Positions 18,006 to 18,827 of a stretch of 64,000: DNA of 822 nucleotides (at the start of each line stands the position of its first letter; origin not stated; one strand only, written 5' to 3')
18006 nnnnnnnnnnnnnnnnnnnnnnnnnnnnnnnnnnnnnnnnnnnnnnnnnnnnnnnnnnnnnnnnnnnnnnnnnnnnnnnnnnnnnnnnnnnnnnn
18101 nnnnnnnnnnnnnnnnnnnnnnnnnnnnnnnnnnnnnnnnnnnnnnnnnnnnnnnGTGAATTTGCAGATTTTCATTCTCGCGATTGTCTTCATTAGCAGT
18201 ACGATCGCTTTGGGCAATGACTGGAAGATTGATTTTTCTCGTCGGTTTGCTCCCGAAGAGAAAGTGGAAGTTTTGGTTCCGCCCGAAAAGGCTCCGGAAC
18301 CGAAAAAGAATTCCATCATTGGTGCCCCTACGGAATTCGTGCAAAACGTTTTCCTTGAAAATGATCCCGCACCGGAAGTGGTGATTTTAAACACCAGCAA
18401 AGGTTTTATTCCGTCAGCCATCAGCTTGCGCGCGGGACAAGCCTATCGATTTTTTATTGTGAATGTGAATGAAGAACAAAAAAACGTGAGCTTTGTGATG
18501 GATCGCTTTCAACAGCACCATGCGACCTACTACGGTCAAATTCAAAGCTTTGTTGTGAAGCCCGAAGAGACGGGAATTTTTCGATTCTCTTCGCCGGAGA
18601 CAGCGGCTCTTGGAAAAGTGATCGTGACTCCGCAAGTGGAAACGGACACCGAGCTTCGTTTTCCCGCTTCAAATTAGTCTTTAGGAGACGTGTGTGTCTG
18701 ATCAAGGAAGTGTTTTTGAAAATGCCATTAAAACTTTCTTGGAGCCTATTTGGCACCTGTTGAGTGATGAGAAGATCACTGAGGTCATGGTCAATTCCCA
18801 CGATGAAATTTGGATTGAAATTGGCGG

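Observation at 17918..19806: Stand-alone CpaF/VirB11-type secretion ATPase in a three-gene operon with two small unknown proteins and no pilus/secretion partners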

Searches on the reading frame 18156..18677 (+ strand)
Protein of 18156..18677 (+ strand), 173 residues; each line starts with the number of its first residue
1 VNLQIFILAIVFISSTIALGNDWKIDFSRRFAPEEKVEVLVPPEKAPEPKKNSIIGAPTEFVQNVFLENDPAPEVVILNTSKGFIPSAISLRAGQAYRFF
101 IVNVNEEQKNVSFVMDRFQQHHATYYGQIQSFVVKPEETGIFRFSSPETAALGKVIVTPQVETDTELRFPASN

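Call 7: search_protein_families(library=pfam, proteins=[window:18156-18677:+], max_evalue=0.01)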
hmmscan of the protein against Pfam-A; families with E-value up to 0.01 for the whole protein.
window:18156-18677:+ (173 aa): 1 family
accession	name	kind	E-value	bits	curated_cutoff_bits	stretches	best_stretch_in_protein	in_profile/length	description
PF13473.12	Cupredoxin_1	-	2e-05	25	27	1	72-157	20-104/104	Cupredoxin-like domain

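Call 9: search_protein_families(library=ncbifam, proteins=[window:18156-18677:+], max_evalue=0.01)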
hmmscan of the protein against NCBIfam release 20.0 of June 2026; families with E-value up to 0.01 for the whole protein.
window:18156-18677:+ (173 aa): 0 families

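Call 30: find_homologous_proteins(query=A3, max_evalue=0.001)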
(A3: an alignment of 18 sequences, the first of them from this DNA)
Query A3 (18 sequences) (173 aa, profile of the alignment): 1474 proteins with E <= 0.001 among 3947 candidates; the best 120 are listed.
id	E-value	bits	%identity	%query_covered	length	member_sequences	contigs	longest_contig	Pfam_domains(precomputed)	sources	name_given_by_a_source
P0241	5.3e-71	256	40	94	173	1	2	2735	PF13473.13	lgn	-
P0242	5.7e-71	255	41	99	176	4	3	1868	PF13473.13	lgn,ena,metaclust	metaclust:\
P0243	4.7e-70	253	43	99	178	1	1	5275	PF13473.13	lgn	-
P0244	7.3e-70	252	38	99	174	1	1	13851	PF13473.13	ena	-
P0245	2.7e-69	250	40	98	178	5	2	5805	PF13473.13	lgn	-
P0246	8.6e-69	248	43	98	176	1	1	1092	PF13473.13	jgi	jgi:hypothetical protein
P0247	2.5e-68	247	42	96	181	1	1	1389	PF13473.13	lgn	-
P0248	4.2e-68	246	41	97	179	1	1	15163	PF13473.13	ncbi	-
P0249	5.2e-68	246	40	98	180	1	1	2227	PF13473.13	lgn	-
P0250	8.4e-68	245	47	87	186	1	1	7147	PF13473.13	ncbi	-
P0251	1.0e-67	245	40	98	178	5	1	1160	PF13473.13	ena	-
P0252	1.1e-67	245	43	96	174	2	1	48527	PF13473.13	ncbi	-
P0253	1.5e-67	244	40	97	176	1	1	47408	PF13473.13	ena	-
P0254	2.8e-67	243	47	99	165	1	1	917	PF13473.13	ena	-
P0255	3.0e-67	243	44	97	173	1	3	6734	PF13473.13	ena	-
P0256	4.7e-67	243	44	96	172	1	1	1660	PF13473.13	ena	-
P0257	5.7e-67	242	41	99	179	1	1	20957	PF13473.13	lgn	-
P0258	8.4e-67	242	46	87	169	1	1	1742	PF13473.13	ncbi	-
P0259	9.4e-67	242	44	99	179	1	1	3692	PF13473.13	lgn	-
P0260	9.9e-67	242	43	99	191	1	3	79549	PF13473.13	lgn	-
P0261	1.0e-66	242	45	96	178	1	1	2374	PF13473.13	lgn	-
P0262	1.1e-66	242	42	98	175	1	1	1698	PF13473.13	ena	-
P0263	1.3e-66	241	42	97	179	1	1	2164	PF13473.13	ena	-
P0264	1.4e-66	241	46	97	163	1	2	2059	PF13473.13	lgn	-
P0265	1.5e-66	241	40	99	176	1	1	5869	PF13473.13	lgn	-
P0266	1.8e-66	241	42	94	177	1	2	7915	PF13473.13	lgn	-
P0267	1.9e-66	241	42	94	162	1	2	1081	PF13473.13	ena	-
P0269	2.5e-66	240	40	87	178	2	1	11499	PF13473.13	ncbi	-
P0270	3.7e-66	240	43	96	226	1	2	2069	PF13473.13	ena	-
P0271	3.8e-66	240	43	99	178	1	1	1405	PF13473.13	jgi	jgi:hypothetical protein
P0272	4.0e-66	240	44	96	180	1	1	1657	PF13473.13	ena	-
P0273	4.0e-66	240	42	97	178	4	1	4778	PF13473.13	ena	-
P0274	4.2e-66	240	45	95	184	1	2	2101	PF13473.13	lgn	-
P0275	5.3e-66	239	43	87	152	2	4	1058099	PF13473.13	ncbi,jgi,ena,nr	ncbi:MAG: hypothetical protein CL677_04555 [Bdellovibrionaceae bacterium]|nr:hypothetical protein [P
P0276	5.4e-66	239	38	99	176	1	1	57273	PF13473.13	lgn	-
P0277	6.0e-66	239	48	96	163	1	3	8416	PF13473.13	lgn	-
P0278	6.1e-66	239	39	97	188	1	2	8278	PF13473.13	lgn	-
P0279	6.8e-66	239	45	98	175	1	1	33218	PF13473.13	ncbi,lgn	ncbi:MAG: cupredoxin domain-containing protein [Bdellovibrionales bacterium]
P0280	7.4e-66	239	43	97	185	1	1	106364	PF13473.13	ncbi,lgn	-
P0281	7.5e-66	239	43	91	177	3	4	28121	PF13473.13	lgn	-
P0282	8.0e-66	239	45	87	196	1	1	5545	PF13473.13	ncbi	-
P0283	9.1e-66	239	49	94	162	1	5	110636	PF13473.13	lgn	-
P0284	9.3e-66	239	40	98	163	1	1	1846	PF13473.13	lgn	-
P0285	9.3e-66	239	43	99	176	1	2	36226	PF13473.13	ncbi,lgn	-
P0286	9.9e-66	238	42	97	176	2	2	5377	PF13473.13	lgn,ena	-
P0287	9.9e-66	238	40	98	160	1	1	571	PF13473.13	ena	-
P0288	1.1e-65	238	39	97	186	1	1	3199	PF13473.13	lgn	-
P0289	1.1e-65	238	47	87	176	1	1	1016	PF13473.13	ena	-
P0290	1.2e-65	238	45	96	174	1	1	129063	PF13473.13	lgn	-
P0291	1.3e-65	238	39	99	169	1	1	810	PF13473.13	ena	-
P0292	1.4e-65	238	40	97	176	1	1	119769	PF13473.13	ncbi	-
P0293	1.8e-65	238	42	99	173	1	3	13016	PF13473.13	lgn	-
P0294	2.1e-65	237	39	99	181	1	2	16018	PF13473.13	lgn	-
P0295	2.3e-65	237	45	95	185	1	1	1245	PF13473.13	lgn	-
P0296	2.3e-65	237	43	95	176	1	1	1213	PF13473.13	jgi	-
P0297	2.5e-65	237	37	99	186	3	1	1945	PF13473.13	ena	-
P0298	2.6e-65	237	44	99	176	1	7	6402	PF13473.13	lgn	-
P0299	2.8e-65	237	43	87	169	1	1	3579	PF13473.13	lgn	-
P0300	2.8e-65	237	44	98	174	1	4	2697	PF13473.13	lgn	-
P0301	3.5e-65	237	41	87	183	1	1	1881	PF13473.13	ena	-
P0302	3.5e-65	237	43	98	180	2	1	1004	PF13473.13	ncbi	-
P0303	3.7e-65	237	42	95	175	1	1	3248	PF13473.13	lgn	-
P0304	3.8e-65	237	42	96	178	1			PF13473.13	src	-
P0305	3.9e-65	236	43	99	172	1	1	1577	PF13473.13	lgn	-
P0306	4.0e-65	236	39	99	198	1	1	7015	PF13473.13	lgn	-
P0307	4.3e-65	236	41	97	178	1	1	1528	PF13473.13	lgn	-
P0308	4.3e-65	236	44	99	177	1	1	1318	PF13473.13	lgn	-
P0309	5.3e-65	236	44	97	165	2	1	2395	PF13473.13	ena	-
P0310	5.4e-65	236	43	87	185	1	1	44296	PF13473.13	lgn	-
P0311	5.8e-65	236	42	100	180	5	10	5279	PF13473.13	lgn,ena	-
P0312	6.0e-65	236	41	97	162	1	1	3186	PF13473.13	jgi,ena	jgi:hypothetical protein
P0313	6.0e-65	236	41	99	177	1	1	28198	PF13473.13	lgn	-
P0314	6.1e-65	236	43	87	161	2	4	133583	PF13473.13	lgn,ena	-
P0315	6.3e-65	236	40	99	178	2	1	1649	PF13473.13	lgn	-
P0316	6.8e-65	236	43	99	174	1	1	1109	PF13473.13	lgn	-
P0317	7.2e-65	236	42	95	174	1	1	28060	PF13473.13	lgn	-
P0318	7.2e-65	236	38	90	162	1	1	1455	PF13473.13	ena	-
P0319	8.0e-65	235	41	99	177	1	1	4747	PF13473.13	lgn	-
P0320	8.0e-65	235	41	100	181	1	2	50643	PF13473.13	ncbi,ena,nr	ncbi:MAG: cupredoxin domain-containing protein [Bdellovibrionales bacterium]|nr:cupredoxin domain-co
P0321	8.1e-65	235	43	99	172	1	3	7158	PF13473.13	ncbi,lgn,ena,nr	ncbi:MAG TPA: cupredoxin domain-containing protein [Bdellovibrionales bacterium]|nr:cupredoxin domai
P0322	8.9e-65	235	38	99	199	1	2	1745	PF13473.13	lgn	-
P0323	8.9e-65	235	37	99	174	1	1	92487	PF13473.13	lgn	-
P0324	9.0e-65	235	44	87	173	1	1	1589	PF13473.13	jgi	jgi:hypothetical protein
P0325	9.9e-65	235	44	98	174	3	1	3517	PF13473.13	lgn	-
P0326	1.1e-64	235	43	94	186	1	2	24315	PF13473.13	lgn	-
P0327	1.2e-64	235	44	87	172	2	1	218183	PF13473.13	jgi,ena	-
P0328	1.2e-64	235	45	99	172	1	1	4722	PF13473.13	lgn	-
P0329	1.4e-64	235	44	99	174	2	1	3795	PF13473.13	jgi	jgi:hypothetical protein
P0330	1.4e-64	235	45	91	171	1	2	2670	PF13473.13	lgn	-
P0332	1.7e-64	234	44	95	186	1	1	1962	PF13473.13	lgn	-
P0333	1.7e-64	234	40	99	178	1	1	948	PF13473.13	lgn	-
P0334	2.0e-64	234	41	99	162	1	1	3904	PF13473.13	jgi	jgi:hypothetical protein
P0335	2.0e-64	234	44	87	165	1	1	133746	PF13473.13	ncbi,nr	ncbi:MAG: cupredoxin domain-containing protein [Bdellovibrionaceae bacterium]|nr:cupredoxin domain-c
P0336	2.0e-64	234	45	95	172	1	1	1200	PF13473.13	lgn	-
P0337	2.1e-64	234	44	98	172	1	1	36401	PF13473.13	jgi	-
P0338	2.2e-64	234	43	96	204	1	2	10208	PF13473.13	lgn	-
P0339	2.3e-64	234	45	90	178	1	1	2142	PF13473.13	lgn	-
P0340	2.3e-64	234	45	99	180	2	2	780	PF13473.13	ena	-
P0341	2.4e-64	234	46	98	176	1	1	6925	PF13473.13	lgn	-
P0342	2.5e-64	234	36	99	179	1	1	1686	PF13473.13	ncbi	-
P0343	2.6e-64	234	38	99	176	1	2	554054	PF13473.13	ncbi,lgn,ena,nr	ncbi:MAG: cupredoxin domain-containing protein [Bdellovibrionaceae bacterium]|nr:cupredoxin domain-c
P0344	2.7e-64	234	48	88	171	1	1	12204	PF13473.13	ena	-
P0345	2.9e-64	234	44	95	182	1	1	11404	PF13473.13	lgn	-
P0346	3.0e-64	234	43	99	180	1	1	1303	PF13473.13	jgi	jgi:hypothetical protein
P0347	3.0e-64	234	44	98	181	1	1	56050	PF13473.13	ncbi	-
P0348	3.3e-64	233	40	97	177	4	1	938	PF13473.13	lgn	-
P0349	3.7e-64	233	41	98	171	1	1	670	PF13473.13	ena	-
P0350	3.8e-64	233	44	87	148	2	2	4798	PF13473.13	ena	-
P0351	3.8e-64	233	47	80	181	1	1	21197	PF13473.13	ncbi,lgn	-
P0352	3.8e-64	233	38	87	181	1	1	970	PF13473.13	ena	-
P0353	3.8e-64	233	42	87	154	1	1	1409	PF13473.13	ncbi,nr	ncbi:MAG: cupredoxin domain-containing protein [Bdellovibrionales bacterium]|nr:cupredoxin domain-co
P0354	3.8e-64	233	40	80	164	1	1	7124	PF13473.13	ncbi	-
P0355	4.1e-64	233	42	82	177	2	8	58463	PF13473.13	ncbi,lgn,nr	ncbi:MAG: cupredoxin domain-containing protein [Bdellovibrionales bacterium]|nr:cupredoxin domain-co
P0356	4.9e-64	233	37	97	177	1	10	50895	PF13473.13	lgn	-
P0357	5.2e-64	233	38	99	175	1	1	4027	PF13473.13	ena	-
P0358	5.4e-64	233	41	92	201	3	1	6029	PF13473.13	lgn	-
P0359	5.5e-64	233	37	97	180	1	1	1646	PF13473.13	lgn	-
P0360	5.6e-64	233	43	96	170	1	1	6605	PF13473.13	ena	-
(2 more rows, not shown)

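Call 43: predict_structure(alignment_id=A4)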
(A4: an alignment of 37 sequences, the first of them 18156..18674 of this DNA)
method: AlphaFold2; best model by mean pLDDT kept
length: 173 residues; sequences in the alignment: 37
mean_pLDDT: 62.8   pTM: 0.46
mean pLDDT of the five models: 62.8, 57.3, 57.0, 55.8, 54.8
residues with pLDDT >= 90: 4; 70-90: 58; 50-70: 72; < 50: 39
segments of 3 or more residues with pLDDT < 50: 51-59, 116-124, 158-160, 167-173
pLDDT, mean of each block of 10 residues (from residue 1): 85 76 59 51 53 45 52 78 76 80 74 48 54 74 64 55 50 40
secondary structure, 60 per line:
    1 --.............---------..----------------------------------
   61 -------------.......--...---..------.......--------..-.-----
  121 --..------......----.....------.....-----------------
elements in order: H3-15 E74-80 E83-85 E97-103 E131-136 E141-145 E152-156

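Call 48: fold_search(model_id=the predicted structure, library=pdb)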
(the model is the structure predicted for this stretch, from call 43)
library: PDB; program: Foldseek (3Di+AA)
matches with E <= 10: 559; with E <= 0.001: 4
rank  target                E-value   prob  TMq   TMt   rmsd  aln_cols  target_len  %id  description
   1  4f2e                  2.8e-04  1.00  0.26  0.42   9.3        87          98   24  Crystal structure of the Streptococcus pneumoniae D39 copper chaperone CupA with Cu(I) (released 2013-01-30)
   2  4hci_B                4.3e-04  1.00  0.28  0.50   9.8        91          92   16  Uncharacterized Cupredoxin-like Domain Protein Cupredoxin_1 from Bacillus anthracis (released 2012-10-17)
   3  4hcf_B                4.6e-04  1.00  0.29  0.48   9.8        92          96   16  Crystal Structure of Uncharacterized Cupredoxin-like Domain Protein Cupredoxin_1 with Copper Bound from Bacillus anthr (released 2012-10-17)
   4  4hci_A                9.0e-04  1.00  0.26  0.48  10.1        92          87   15  Uncharacterized Cupredoxin-like Domain Protein Cupredoxin_1 from Bacillus anthracis (released 2012-10-17)
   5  4hcg_A                1.2e-03  1.00  0.29  0.50   9.7        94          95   16  Uncharacterized Cupredoxin-like Domain Protein Cupredoxin_1 with Zinc bound from Bacillus anthracis (released 2012-10-17)
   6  4hcf_A                1.2e-03  1.00  0.28  0.51  10.2        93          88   16  Crystal Structure of Uncharacterized Cupredoxin-like Domain Protein Cupredoxin_1 with Copper Bound from Bacillus anthr (released 2012-10-17)
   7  4hcg_B                2.0e-03  1.00  0.28  0.50   9.9        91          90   16  Uncharacterized Cupredoxin-like Domain Protein Cupredoxin_1 with Zinc bound from Bacillus anthracis (released 2012-10-17)
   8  2pcy                  6.3e-03  0.85  0.21  0.33  11.0       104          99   17  THE CRYSTAL STRUCTURE OF POPLAR APOPLASTOCYANIN AT 1.8-ANGSTROMS RESOLUTION. THE GEOMETRY OF THE COPPER-BINDING SITE IS  (released 1984-02-02)
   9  1id2_A                1.2e-02  0.90  0.25  0.36   9.0        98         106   18  CRYSTAL STRUCTURE OF AMICYANIN FROM PARACOCCUS VERSUTUS (THIOBACILLUS VERSUTUS) (released 2001-04-11)
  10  1m9w_MODEL_1_A        1.2e-02  0.72  0.20  0.32  11.6       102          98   17  Study of electrostatic potential surface distribution using high resolution side-chain conformation determined (released 2002-08-14)
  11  6pty_A                1.2e-02  0.97  0.27  0.37   9.3        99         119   15  Soluble model of human CuA (Tt3Lh) (released 2019-11-20)
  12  4f2f                  1.4e-02  0.75  0.21  0.33  10.9        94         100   17  Crystal structure of the metal binding domain (MBD) of the Streptococcus pneumoniae D39 Cu(I) exporting P-type ATPase Co (released 2013-01-30)
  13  6hbe_A                1.5e-02  0.93  0.28  0.13   9.0        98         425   14  Cu-containing nitrite reductase (NirK) from Thermus scotoductus SA-01 (released 2019-01-23)
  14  5x31_A                1.7e-02  0.75  0.23  0.29   9.7       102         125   13  Pseudoazurin from Alcaligenes faecalis (space group P65) (released 2017-04-12)
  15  8vuk                  1.8e-02  0.97  0.28  0.48   9.4        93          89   14  The crystal structure of Brucella abortus FtrB at 1.3 Angstrom resolution (released 2025-01-22)
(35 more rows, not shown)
